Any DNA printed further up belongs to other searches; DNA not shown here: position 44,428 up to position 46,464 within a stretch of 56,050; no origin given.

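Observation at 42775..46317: Operon of three mechanistically unrelated cytoplasmic proteases (papain-like C1, caspase-like C14, subtilisin-like S8): candidate proteolytic-cascade or cell-death/defence module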

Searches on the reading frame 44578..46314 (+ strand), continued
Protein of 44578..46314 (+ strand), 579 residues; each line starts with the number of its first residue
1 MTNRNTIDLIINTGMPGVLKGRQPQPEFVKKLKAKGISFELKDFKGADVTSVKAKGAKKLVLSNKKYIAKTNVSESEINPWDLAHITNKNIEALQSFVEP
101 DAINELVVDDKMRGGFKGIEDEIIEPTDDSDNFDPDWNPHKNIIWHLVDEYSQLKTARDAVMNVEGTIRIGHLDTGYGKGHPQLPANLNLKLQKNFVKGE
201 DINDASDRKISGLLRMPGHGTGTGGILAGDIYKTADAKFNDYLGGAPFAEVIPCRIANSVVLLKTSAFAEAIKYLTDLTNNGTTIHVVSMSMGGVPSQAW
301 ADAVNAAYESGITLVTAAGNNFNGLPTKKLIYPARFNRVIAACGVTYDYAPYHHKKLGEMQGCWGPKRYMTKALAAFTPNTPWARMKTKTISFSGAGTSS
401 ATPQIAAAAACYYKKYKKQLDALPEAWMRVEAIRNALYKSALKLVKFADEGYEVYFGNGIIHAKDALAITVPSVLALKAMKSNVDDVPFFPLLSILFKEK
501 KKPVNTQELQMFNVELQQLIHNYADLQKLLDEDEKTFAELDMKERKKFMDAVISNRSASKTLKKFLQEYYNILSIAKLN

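Call 16: find_related_loci(query=A1, collection=genome_contigs, flank=10000)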
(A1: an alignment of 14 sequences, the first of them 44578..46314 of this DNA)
Query A1 (579 aa) in genome_contigs; peptide patterns used: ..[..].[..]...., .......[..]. (x = any residue, [..] = any of these).
362 stretches matched a pattern; 355 encode a relative of the query (tblastn E <= 1e-3); the best 80 are kept; 80 distinct loci.
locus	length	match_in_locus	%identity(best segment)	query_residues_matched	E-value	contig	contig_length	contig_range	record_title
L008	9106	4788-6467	62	2-567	0e+0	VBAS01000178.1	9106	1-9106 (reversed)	MAG: Bacteroidetes bacterium isolate BD_3 14_0903_02_30cm_scaffold_27131, whole genome shotgun sequence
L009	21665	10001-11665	63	7-567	0e+0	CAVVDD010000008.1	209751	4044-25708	MAG: uncultured Bacteroidetes bacterium isolate MFD02242.bin.2.115 genome assembly, contig: contig_35670, whole genome s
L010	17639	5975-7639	63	7-567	0e+0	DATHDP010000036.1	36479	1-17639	MAG TPA_asm: Chitinophagaceae bacterium isolate SMAG_U12397 k141_185856, whole genome shotgun sequence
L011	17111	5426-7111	62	2-567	0e+0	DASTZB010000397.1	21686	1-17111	MAG TPA_asm: Chitinophagaceae bacterium isolate SMAG_U2457 k141_790402, whole genome shotgun sequence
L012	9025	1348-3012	61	7-567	0e+0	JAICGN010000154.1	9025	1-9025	MAG: Chitinophagaceae bacterium isolate CF_bin.53 k141_1427893_length_9025_cov_14.0061, whole genome shotgun sequence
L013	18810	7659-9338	61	2-567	0e+0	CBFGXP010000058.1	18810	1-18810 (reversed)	MAG TPA_asm: uncultured bacterium isolate SRR32277365_metabat2_26 genome assembly, contig: ERZ27320638.352, whole genome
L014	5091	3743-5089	66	7-457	0e+0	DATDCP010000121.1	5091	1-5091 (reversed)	MAG TPA_asm: Chitinophagaceae bacterium isolate SMAG_U151 k141_442714, whole genome shotgun sequence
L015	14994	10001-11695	54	7-571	0e+0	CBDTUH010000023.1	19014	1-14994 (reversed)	MAG TPA_asm: uncultured bacterium isolate ERR2431955_concoct_103 genome assembly, contig: ERZ23878311.1503, whole genome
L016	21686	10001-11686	53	7-568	0e+0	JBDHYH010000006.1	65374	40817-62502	MAG: Chitinophagaceae bacterium isolate AS-MESO-3CA.304 NODE_1711_length_65374_cov_5.232583, whole genome shotgun sequen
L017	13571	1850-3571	54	7-579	0e+0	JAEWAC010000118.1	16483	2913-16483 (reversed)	MAG: Bacteroidetes bacterium isolate OH_PBB_197 k127_1105660, whole genome shotgun sequence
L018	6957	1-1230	68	154-567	2e-180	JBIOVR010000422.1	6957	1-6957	MAG: Chitinophagaceae bacterium isolate MAG103 k127_4264463, whole genome shotgun sequence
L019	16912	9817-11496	53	1-566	4e-179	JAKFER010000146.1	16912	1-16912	MAG: Chitinophagaceae bacterium isolate LC078 contig-124_3005, whole genome shotgun sequence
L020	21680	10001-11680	52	1-566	3e-177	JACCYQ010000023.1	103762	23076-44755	MAG: Chitinophagaceae bacterium isolate MGR_bin208 SD2897-2912_k127_4180317, whole genome shotgun sequence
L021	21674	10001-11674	53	7-566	7e-177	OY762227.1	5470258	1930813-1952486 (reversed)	MAG: Bacteroidales bacterium isolate cc17bfec-530c-4f6e-b71b-c66012ddb9bb genome assembly, chromosome: 1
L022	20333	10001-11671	52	7-566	1e-176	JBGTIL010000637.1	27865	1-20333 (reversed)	MAG: Chitinophagaceae bacterium isolate JTS-RE263 k141_6714114, whole genome shotgun sequence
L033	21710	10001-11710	49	1-573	1e-160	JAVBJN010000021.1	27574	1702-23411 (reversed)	MAG: Chitinophagaceae bacterium isolate GLO_MAG_00029 c_000001103471, whole genome shotgun sequence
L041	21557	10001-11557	45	60-571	1e-124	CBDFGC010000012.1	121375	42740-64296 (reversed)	MAG: Chitinophagaceae bacterium isolate 413e2669-0194-4754-a649-15a072f65956 genome assembly, contig: contig_12, whole g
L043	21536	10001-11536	44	71-569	4e-118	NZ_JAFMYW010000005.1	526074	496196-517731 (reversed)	Fibrella forsythiae strain HMF5405 5, whole genome shotgun sequence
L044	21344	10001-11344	49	136-571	4e-116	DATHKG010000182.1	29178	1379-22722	MAG TPA_asm: Flavitalea sp. isolate SMAG_U12574 k141_191105, whole genome shotgun sequence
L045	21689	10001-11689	38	16-567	5e-116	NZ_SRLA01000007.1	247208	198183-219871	Hymenobacter fodinae strain 92R-1 NODE_7_length_247208_cov_27.137222, whole genome shotgun sequence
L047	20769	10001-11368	47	131-572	1e-110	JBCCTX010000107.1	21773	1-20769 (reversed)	MAG: Bacteroidota bacterium isolate P01_D01_bin.90 k141_1745883_length_21773_cov_32.0276, whole genome shotgun sequence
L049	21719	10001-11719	39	9-573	1e-108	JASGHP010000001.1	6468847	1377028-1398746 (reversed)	MAG: Chitinophagaceae bacterium isolate 5N019 JMF-2111-06-0005.ont.bin.19_0, whole genome shotgun sequence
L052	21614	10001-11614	40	51-571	1e-105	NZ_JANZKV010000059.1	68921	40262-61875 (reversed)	Stieleria sedimenti strain ICT_E10.1 contig_59, whole genome shotgun sequence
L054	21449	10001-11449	42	72-574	2e-105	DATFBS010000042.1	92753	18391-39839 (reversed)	MAG TPA_asm: Gemmatimonadaceae bacterium isolate SMAG_U8534 k141_1454992, whole genome shotgun sequence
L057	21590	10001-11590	40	66-571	2e-104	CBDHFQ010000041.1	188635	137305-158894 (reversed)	MAG: Bacteroidia bacterium isolate 25d22b30-7bab-4f40-8331-5cd9055c56ff genome assembly, contig: contig_41, whole genome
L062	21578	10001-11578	39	31-566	1e-102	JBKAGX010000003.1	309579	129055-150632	MAG: Alphaproteobacteria bacterium isolate Ske_MAG4 Ske_MAG4_0003, whole genome shotgun sequence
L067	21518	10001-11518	41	46-570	1e-100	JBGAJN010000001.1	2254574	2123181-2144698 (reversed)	MAG: Limisphaerales bacterium isolate MAG_AAO_H125.48 AAOH125-48_opera_contig_2, whole genome shotgun sequence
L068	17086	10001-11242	44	145-577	3e-100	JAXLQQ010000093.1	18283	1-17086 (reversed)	MAG: Blastocatellia bacterium isolate STL-ACI7 C1.341.fa-93, whole genome shotgun sequence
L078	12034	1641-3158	39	67-569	8e-99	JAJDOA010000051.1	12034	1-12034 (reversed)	MAG: Desulfobacteraceae bacterium isolate ALSabin.42 k141_4767940, whole genome shotgun sequence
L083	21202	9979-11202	43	145-574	1e-97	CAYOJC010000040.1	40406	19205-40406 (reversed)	MAG TPA_asm: uncultured Syntrophobacteraceae bacterium isolate SRP136066_co1_407 genome assembly, contig: NODE_712_lengt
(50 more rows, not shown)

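Call 18: search_protein_families(library=pfam, proteins=[L052:9800-13564:+, L054:9584-13384:+, L062:9947-13525:+, L047:8180-11368:+, L057:8384-11599:+, L078:1449-5978:+, L067:9875-13516:+, L068:9626-11893:+], max_evalue=0.01)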
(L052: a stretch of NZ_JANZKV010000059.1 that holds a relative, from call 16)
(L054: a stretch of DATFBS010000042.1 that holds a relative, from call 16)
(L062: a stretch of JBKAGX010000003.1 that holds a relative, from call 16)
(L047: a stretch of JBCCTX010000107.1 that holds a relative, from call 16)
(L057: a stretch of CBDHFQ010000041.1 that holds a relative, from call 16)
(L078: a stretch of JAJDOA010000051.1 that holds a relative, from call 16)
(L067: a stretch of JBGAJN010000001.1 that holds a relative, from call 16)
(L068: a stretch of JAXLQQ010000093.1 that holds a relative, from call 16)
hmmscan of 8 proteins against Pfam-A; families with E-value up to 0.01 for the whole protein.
L052:9800-13564:+ (1255 aa): 1 family
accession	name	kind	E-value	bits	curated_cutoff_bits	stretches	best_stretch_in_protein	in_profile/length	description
PF00082.27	Peptidase_S8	-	2.5e-25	89.8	21.8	1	192-492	4-288/288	Subtilase family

L054:9584-13384:+ (1267 aa): 1 family
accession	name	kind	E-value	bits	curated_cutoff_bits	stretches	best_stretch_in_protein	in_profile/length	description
PF00082.27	Peptidase_S8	-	6.5e-24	85.2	21.8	1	239-506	4-280/288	Subtilase family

L062:9947-13525:+ (1193 aa): 1 family
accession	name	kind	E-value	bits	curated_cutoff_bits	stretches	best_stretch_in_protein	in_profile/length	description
PF00082.27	Peptidase_S8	-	4.3e-22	79.2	21.8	1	155-439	4-288/288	Subtilase family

L047:8180-11368:+ (1063 aa): 1 family
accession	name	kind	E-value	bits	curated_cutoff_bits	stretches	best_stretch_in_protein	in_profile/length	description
PF00082.27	Peptidase_S8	-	4.4e-21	75.9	21.8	1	649-938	4-277/288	Subtilase family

L057:8384-11599:+ (1072 aa): 1 family
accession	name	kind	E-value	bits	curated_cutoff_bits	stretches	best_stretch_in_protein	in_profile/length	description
PF00082.27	Peptidase_S8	-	7.2e-18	65.3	21.8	1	650-945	4-280/288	Subtilase family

L078:1449-5978:+ (1510 aa): 2 families
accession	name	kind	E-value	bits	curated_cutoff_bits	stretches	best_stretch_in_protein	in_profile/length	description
PF00082.27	Peptidase_S8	-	9.1e-24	84.7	21.8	1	171-466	4-288/288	Subtilase family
PF03009.23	GDPD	-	1.3e-09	39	23.6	1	1206-1494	1-243/244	Glycerophosphoryl diester phosphodiesterase family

L067:9875-13516:+ (1214 aa): 1 family
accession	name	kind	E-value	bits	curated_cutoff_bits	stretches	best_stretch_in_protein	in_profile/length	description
PF00082.27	Peptidase_S8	-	3.7e-25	89.3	21.8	1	150-442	1-288/288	Subtilase family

L068:9626-11893:+ (756 aa): 1 family
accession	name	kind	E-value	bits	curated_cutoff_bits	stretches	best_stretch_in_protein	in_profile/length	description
PF00082.27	Peptidase_S8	-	4.5e-24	85.7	21.8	1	150-427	5-288/288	Subtilase family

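Call 21: search_protein_families(library=pfam, proteins=[L041:11611-13260:+, L041:13272-14345:+, L041:14341-15552:+, L041:15572-18127:+, L041:18141-20261:+, L043:11549-12706:+, L043:13875-14882:+, L043:15014-16192:+, L043:16173-19310:+, L052:13577-15190:+], max_evalue=0.01)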
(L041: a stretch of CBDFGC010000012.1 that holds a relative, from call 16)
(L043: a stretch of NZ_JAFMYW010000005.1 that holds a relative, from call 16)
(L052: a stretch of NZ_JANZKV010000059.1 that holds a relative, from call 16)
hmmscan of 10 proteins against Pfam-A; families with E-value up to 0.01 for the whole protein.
L041:11611-13260:+ (550 aa): 1 family
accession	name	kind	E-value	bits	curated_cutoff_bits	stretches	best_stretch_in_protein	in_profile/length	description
PF00656.27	Peptidase_C14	-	3.5e-13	50.2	21.4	1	32-259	7-223/233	Caspase domain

L041:13272-14345:+ (358 aa): 7 families
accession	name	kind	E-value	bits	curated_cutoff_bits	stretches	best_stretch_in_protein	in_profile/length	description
PF07728.20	AAA_5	-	9.4e-07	29.4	22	1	49-76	1-26/139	AAA domain (dynein-related subfamily)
PF00004.35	AAA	-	1.1e-06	29.6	21.2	1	50-250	1-125/131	ATPase family associated with various cellular activities (AAA)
PF13191.12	AAA_16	-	0.00016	22.7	32.6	1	48-191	25-147/167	AAA ATPase domain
PF13401.12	AAA_22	-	0.00023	21.9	27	1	47-200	5-104/130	AAA domain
PF07724.20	AAA_2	-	0.00042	20.8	27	0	174-212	73-106/166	AAA domain (Cdc48 subfamily)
PF20720.3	nSTAND3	-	0.00062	19.9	27.2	1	48-81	18-51/155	Novel STAND NTPase 3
PF24883.2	NPHP3_N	-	0.0046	17.6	24.8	1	49-84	24-59/164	Nephrocystin 3, N-terminal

L041:14341-15552:+ (404 aa): 1 family
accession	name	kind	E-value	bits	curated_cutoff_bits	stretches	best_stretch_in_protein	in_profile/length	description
PF05762.20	VWA_CoxE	-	0.003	17.5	26.4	1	311-381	138-207/222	VWA domain containing CoxE-like protein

L041:15572-18127:+ (852 aa): 0 families

L041:18141-20261:+ (707 aa): 1 family
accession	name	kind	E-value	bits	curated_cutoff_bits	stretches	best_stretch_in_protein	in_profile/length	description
PF20305.4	pYEATS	-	2.4e-19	69.4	26.9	2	601-668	1-72/73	prokaryotic YEATS domain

L043:11549-12706:+ (386 aa): 0 families

L043:13875-14882:+ (336 aa): 2 families
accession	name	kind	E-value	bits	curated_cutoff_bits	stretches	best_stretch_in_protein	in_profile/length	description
PF13365.12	Trypsin_2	-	2.9e-25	90.1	27.6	1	153-302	1-144/144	Trypsin-like peptidase domain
PF00089.32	Trypsin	-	0.00015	22.1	20.6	1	152-306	26-198/220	Trypsin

L043:15014-16192:+ (393 aa): 2 families
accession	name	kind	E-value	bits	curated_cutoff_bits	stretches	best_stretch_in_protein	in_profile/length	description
PF13289.12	SIR2_2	-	3.5e-08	34.1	24.5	1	213-359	2-129/141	SIR2-like domain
PF19955.5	EAD1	-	8.2e-06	26.6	24.2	1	1-82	1-85/90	Effector-associated domain 1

L043:16173-19310:+ (1046 aa): 1 family
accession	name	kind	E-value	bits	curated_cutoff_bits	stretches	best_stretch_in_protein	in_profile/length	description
PF20703.3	nSTAND1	-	1.6e-30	107.4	27.1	1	21-266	2-202/379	Novel STAND NTPase 1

L052:13577-15190:+ (538 aa): 1 family
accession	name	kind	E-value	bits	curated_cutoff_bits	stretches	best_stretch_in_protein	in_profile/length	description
PF00753.33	Lactamase_B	-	0.0028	18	22.7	1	72-137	5-59/196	Metallo-beta-lactamase superfamily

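Call 22: search_protein_families(library=pfam, proteins=[L045:6067-8427:+, L045:11808-12284:+, L045:12361-12918:+, L033:11813-13804:+, L049:7505-9067:+, L049:9368-9946:+, L052:4521-9800:+, L083:13158-15047:+, L044:11397-14768:-, L047:11435-12238:+], max_evalue=0.01)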
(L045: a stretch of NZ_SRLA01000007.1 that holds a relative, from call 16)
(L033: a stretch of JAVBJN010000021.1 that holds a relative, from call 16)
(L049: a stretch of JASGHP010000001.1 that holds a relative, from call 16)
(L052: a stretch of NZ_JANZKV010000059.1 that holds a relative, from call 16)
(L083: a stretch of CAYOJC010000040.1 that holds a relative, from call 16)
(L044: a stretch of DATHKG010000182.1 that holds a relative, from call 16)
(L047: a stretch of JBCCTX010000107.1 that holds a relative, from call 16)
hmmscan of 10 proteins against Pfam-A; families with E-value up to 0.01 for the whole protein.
L045:6067-8427:+ (787 aa): 1 family
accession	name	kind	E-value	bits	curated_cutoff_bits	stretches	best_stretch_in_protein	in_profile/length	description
PF00112.29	Peptidase_C1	-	0.00017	22.2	20.7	1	226-264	160-202/220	Papain family cysteine protease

L045:11808-12284:+ (159 aa): 0 families

L045:12361-12918:+ (186 aa): 0 families

L033:11813-13804:+ (664 aa): 3 families
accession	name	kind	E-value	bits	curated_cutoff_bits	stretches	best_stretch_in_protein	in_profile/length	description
PF12970.12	DUF3858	-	1.2e-07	32.3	27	1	568-655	26-111/116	Domain of Unknown Function with PDB structure (DUF3858)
PF12969.12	DUF3857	-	7.2e-07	29.8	24.6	1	79-245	8-168/170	Domain of Unknown Function with PDB structure (DUF3857)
PF01841.26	Transglut_core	-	8.8e-06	26.4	23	1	310-403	4-91/108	Transglutaminase-like superfamily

L049:7505-9067:+ (521 aa): 2 families
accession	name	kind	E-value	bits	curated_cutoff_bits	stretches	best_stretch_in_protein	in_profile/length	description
PF09286.16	Pro-kuma_activ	-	1.2e-22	81.1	23.5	1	25-155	4-142/143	Pro-kumamolisin, activation domain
PF00082.27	Peptidase_S8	-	3.3e-10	40.2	21.8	1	240-462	73-257/288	Subtilase family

L049:9368-9946:+ (193 aa): 1 family
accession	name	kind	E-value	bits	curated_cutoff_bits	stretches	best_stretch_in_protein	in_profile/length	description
PF00182.24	Glyco_hydro_19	-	3.1e-07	30.9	25.5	1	49-119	76-144/232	Chitinase class I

L052:4521-9800:+ (1760 aa): 1 family
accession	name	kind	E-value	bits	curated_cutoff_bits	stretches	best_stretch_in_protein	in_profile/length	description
PF01734.28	Patatin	-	0.0037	17.9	27.7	0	53-100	1-46/191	Patatin-like phospholipase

L083:13158-15047:+ (630 aa): 6 families
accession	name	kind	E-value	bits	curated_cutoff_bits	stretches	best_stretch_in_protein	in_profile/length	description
PF05199.19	GMC_oxred_C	-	8.1e-26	91.7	24.6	1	483-614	5-139/139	GMC oxidoreductase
PF00732.25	GMC_oxred_N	-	1.9e-22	80.6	23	2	263-383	123-217/218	GMC oxidoreductase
PF00890.30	FAD_binding_2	-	5.2e-05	23.1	20.4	1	14-42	3-31/414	FAD binding domain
PF13450.12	NAD_binding_8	-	0.00014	22.5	21.9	1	15-44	1-30/68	NAD(P)-binding Rossmann-like domain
PF01266.30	DAO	-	0.0024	17.9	27.9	0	13-45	2-34/353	FAD dependent oxidoreductase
PF07992.20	Pyr_redox_2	-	0.0044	16.9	26.1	0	12-43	2-33/291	Pyridine nucleotide-disulphide oxidoreductase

L044:11397-14768:- (1123 aa): 4 families
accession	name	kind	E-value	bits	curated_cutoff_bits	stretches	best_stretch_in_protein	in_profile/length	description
PF00656.27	Peptidase_C14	-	1.3e-18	68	21.4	1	4-276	3-224/233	Caspase domain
PF24096.1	DUF7379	-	2.1e-17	64.1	33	1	856-978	1-130/191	Domain of unknown function (DUF7379)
PF05057.20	DUF676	-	5.3e-05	23.3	20.3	1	854-947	6-102/217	Putative serine esterase (DUF676)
PF07819.20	PGAP1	-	0.00077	19.7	24.3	1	921-965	89-134/233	PGAP1-like alpha/beta domain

L047:11435-12238:+ (268 aa): 2 families
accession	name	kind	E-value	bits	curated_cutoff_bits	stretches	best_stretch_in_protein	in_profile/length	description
PF19955.5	EAD1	-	4.3e-11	43.5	24.2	1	46-126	2-85/90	Effector-associated domain 1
PF19964.5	EAD11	-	2.8e-09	37.2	26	1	163-238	3-78/80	Effector-associated domain 11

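Call 33: search_solved_structures(query=window:44578-46314:+, max_evalue=0.001)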
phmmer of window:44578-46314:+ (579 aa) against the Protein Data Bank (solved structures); distinct sequences matched with E-value up to 0.001: 54.
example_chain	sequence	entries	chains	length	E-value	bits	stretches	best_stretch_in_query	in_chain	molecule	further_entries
9rk9_B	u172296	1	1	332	4.5e-10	41.8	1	166-350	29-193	Subtilisin-like serine protease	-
1bh6_A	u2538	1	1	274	7.1e-09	37.9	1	167-418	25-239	SUBTILISIN DY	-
2xrm_A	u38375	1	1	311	8.6e-09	37.6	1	170-349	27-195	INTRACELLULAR SUBTILISIN PROTEASE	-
2x8j_A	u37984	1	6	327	8.7e-09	37.6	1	170-349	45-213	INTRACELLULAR SUBTILISIN PROTEASE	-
2wv7_A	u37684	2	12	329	8.8e-09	37.6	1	170-349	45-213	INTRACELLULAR SUBTILISIN PROTEASE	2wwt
7y6m_C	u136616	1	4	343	2.1e-08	36.4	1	168-346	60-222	Intracellular serine protease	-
1scn_E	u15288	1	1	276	1.3e-07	33.7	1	167-416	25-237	SUBTILISIN CARLSBERG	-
1yu6_A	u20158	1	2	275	1.5e-07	33.5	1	167-416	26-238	Subtilisin Carlsberg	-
1af4_A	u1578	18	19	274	1.5e-07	33.5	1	167-416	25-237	SUBTILISIN CARLSBERG | SUBTILISIN CARLSBERG, TYPE VIII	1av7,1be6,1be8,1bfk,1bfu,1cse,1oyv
6f9m_A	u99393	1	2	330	1.8e-07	33.2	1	170-354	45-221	Serine protease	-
1sel_A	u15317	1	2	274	2.4e-07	32.8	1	167-349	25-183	SELENOSUBTILISIN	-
1avt_A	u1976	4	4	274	2.4e-07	32.8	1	167-349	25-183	SUBTILISIN CARLSBERG, TYPE VIII | KerA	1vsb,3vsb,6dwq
1c3l_A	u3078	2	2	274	5.8e-07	31.6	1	167-416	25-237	SUBTILISIN-CARLSBERG | Subtilisin Carlsberg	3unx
7xr8_A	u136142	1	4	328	7.4e-07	31.2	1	168-348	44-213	Major intracellular serine protease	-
4gi3_A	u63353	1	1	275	8.2e-07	31.1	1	167-416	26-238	KerA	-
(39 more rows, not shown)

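Call 36: search_protein_families(library=padloc, proteins=[L004:9750-11246:+, L004:11255-11515:+, L041:11611-13260:+, L041:13272-14345:+, L041:14341-15552:+, L041:15572-18127:+, L041:18141-20261:+, L043:11549-12706:+, L052:13577-15190:+, L052:9800-13564:+], max_evalue=0.01)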
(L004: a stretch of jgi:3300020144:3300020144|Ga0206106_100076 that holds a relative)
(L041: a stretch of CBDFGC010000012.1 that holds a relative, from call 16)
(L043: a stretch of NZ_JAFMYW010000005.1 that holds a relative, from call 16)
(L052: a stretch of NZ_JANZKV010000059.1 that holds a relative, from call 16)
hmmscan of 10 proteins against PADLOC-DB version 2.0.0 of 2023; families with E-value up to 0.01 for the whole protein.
L004:9750-11246:+ (499 aa): 0 families

L004:11255-11515:+ (87 aa): 0 families

L041:11611-13260:+ (550 aa): 1 family
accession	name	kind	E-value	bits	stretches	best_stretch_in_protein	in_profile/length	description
PDLC02987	caspase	-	1.6e-07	29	1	28-186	4-130/453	-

L041:13272-14345:+ (358 aa): 4 families
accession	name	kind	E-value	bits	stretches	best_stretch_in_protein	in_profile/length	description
PDLC04140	mad8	-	0.00036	18.1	1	48-76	28-58/314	mads_8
PDLC02196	IetA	-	0.0011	16.5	1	47-71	122-146/374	-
PDLC04232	IetA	-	0.0027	15.2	1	48-71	117-140/330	-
PDLC05079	PDC-S73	-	0.0052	13.6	1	50-88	194-232/752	-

L041:14341-15552:+ (404 aa): 0 families

L041:15572-18127:+ (852 aa): 1 family
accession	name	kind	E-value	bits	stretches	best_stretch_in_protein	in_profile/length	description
PDLC02987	caspase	-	2.4e-09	34.9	1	296-407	6-108/453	-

L041:18141-20261:+ (707 aa): 0 families

L043:11549-12706:+ (386 aa): 0 families

L052:13577-15190:+ (538 aa): 5 families
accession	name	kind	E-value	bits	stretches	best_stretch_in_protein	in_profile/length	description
PDLC03854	LmuA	-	1.9e-10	38.4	1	63-140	3-75/345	-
PDLC03805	RTasMBL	-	0.00021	18.6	1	64-136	2-62/322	DRT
PDLC02158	Avs1a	-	0.00057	17.2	1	63-136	1-65/392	-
PDLC04676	PDC-M48B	-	0.00081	16.3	1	73-142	18-81/357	-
PDLC04675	PDC-M48B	-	0.0038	14.5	1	85-137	24-74/291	-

L052:9800-13564:+ (1255 aa): 1 family
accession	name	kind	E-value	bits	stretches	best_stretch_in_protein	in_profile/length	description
PDLC03014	subtilase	-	1.1e-06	26.4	1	179-449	162-359/391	-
